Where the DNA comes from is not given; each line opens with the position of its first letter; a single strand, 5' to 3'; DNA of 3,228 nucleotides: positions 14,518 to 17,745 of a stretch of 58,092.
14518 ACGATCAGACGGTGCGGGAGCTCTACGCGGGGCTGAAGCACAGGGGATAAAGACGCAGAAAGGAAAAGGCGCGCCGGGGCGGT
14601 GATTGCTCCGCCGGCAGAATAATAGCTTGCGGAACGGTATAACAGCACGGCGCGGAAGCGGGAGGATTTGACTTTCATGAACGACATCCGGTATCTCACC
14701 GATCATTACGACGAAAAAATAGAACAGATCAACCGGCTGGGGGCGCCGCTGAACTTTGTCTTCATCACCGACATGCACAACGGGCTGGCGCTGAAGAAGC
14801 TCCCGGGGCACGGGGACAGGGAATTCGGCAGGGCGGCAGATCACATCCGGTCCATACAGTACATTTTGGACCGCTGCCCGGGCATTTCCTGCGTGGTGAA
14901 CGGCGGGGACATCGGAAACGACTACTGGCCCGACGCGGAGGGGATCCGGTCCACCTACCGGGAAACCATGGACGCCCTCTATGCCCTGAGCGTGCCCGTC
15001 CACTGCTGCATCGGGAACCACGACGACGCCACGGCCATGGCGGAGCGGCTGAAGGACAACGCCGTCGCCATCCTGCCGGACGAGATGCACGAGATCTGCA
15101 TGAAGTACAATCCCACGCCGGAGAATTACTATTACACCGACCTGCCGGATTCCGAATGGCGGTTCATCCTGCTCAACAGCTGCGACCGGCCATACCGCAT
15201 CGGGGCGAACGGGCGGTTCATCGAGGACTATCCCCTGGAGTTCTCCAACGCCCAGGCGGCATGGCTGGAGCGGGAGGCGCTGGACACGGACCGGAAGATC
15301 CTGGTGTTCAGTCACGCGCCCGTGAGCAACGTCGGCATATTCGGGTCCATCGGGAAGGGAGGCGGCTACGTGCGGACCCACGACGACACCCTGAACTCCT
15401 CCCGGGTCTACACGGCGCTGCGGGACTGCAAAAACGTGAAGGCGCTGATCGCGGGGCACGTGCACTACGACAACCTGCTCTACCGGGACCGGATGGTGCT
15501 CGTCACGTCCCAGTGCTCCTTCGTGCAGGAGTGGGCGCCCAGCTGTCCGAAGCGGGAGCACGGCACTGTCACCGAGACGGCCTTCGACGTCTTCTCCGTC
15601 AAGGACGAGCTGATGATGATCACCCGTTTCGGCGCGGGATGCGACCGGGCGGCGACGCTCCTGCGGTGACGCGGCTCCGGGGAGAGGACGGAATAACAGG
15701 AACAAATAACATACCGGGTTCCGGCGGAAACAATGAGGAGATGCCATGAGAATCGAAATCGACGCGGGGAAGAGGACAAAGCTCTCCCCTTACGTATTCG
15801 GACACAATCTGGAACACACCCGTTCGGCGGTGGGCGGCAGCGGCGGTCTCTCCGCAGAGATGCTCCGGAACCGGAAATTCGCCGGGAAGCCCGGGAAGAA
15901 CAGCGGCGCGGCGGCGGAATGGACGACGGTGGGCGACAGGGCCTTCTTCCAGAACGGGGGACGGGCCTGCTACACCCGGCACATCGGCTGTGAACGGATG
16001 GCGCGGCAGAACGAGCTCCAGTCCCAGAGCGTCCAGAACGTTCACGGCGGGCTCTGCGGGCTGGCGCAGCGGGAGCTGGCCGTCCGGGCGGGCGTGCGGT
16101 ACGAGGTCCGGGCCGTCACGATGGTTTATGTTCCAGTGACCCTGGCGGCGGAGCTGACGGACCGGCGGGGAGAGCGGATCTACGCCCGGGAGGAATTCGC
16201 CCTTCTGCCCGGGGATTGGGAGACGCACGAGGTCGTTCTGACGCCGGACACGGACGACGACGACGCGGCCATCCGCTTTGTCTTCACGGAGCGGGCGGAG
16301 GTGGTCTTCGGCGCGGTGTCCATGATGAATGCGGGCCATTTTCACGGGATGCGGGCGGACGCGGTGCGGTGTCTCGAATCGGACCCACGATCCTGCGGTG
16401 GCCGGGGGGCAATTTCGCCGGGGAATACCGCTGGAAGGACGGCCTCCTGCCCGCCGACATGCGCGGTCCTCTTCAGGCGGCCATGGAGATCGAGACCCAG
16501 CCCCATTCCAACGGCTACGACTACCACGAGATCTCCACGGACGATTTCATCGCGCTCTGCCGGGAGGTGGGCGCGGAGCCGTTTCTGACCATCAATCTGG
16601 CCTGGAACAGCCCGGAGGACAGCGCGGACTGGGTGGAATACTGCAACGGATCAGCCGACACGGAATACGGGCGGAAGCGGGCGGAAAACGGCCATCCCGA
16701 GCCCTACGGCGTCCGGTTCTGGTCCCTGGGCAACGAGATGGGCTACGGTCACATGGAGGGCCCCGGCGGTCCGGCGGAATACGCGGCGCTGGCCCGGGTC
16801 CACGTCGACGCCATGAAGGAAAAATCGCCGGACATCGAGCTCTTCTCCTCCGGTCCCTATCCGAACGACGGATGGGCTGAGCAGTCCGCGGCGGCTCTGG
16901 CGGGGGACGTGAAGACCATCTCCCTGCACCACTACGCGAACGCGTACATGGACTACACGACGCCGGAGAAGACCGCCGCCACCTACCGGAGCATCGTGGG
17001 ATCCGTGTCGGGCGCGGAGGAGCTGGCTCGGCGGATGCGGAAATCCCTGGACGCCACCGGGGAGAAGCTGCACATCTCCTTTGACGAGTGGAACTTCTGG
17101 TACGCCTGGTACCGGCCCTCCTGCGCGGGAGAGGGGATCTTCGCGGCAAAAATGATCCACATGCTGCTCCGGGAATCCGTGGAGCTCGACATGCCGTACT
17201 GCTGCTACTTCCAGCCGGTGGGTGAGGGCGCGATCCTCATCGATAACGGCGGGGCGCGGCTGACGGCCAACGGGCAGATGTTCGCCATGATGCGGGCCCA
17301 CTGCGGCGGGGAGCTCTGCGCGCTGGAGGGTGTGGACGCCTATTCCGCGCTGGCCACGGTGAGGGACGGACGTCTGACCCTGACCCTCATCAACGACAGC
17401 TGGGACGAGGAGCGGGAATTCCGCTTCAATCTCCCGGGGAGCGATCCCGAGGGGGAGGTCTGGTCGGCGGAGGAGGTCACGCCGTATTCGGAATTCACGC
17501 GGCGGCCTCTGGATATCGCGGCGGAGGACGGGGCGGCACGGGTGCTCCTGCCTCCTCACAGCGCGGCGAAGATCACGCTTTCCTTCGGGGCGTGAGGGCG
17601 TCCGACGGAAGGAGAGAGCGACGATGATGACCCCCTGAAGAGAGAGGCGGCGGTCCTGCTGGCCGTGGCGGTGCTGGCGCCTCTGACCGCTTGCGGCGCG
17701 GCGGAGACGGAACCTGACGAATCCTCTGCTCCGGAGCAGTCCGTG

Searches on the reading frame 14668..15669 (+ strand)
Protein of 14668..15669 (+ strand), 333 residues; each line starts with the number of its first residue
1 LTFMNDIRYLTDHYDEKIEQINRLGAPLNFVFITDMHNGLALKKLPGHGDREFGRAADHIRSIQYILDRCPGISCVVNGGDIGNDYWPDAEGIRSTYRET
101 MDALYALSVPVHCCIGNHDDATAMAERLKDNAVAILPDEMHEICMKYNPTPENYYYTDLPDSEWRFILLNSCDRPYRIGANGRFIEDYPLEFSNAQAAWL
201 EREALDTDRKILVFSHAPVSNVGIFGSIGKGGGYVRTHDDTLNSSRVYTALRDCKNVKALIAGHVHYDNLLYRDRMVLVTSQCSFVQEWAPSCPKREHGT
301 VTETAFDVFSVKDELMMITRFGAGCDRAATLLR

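Call 76: search_protein_families(library=pfam, proteins=[window:14668-15669:+], max_evalue=0.00001)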
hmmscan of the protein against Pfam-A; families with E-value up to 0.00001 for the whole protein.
window:14668-15669:+ (333 aa): 1 family
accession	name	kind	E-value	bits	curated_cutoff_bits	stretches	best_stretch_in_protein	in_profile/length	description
PF00149.33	Metallophos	-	4.3e-11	44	21.5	1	29-267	2-190/191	Calcineurin-like phosphoesterase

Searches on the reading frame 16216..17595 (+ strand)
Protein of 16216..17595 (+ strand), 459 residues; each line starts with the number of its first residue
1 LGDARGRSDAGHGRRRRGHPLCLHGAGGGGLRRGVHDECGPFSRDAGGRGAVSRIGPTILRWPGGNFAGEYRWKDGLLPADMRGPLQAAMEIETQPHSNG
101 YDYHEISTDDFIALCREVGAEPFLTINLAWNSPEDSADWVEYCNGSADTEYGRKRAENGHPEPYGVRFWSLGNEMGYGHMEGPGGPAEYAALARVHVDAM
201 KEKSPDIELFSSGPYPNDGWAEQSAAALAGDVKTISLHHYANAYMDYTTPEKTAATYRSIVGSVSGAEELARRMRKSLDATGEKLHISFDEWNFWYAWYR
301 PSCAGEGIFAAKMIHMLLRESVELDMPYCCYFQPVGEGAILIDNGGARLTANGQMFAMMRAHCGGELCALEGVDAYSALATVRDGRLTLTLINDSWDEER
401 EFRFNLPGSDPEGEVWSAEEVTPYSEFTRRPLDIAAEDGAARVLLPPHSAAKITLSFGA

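Call 76: search_protein_families(library=pfam, proteins=[window:16216-17595:+], max_evalue=0.00001)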
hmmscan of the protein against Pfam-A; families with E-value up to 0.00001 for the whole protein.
window:16216-17595:+ (459 aa): 1 family
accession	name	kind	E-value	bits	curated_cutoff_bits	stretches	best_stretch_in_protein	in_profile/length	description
PF22848.2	ASD1_dom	-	4.6e-07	30.1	22.2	0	135-175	109-150/239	Alpha-L-arabinofuranosidase 1 domain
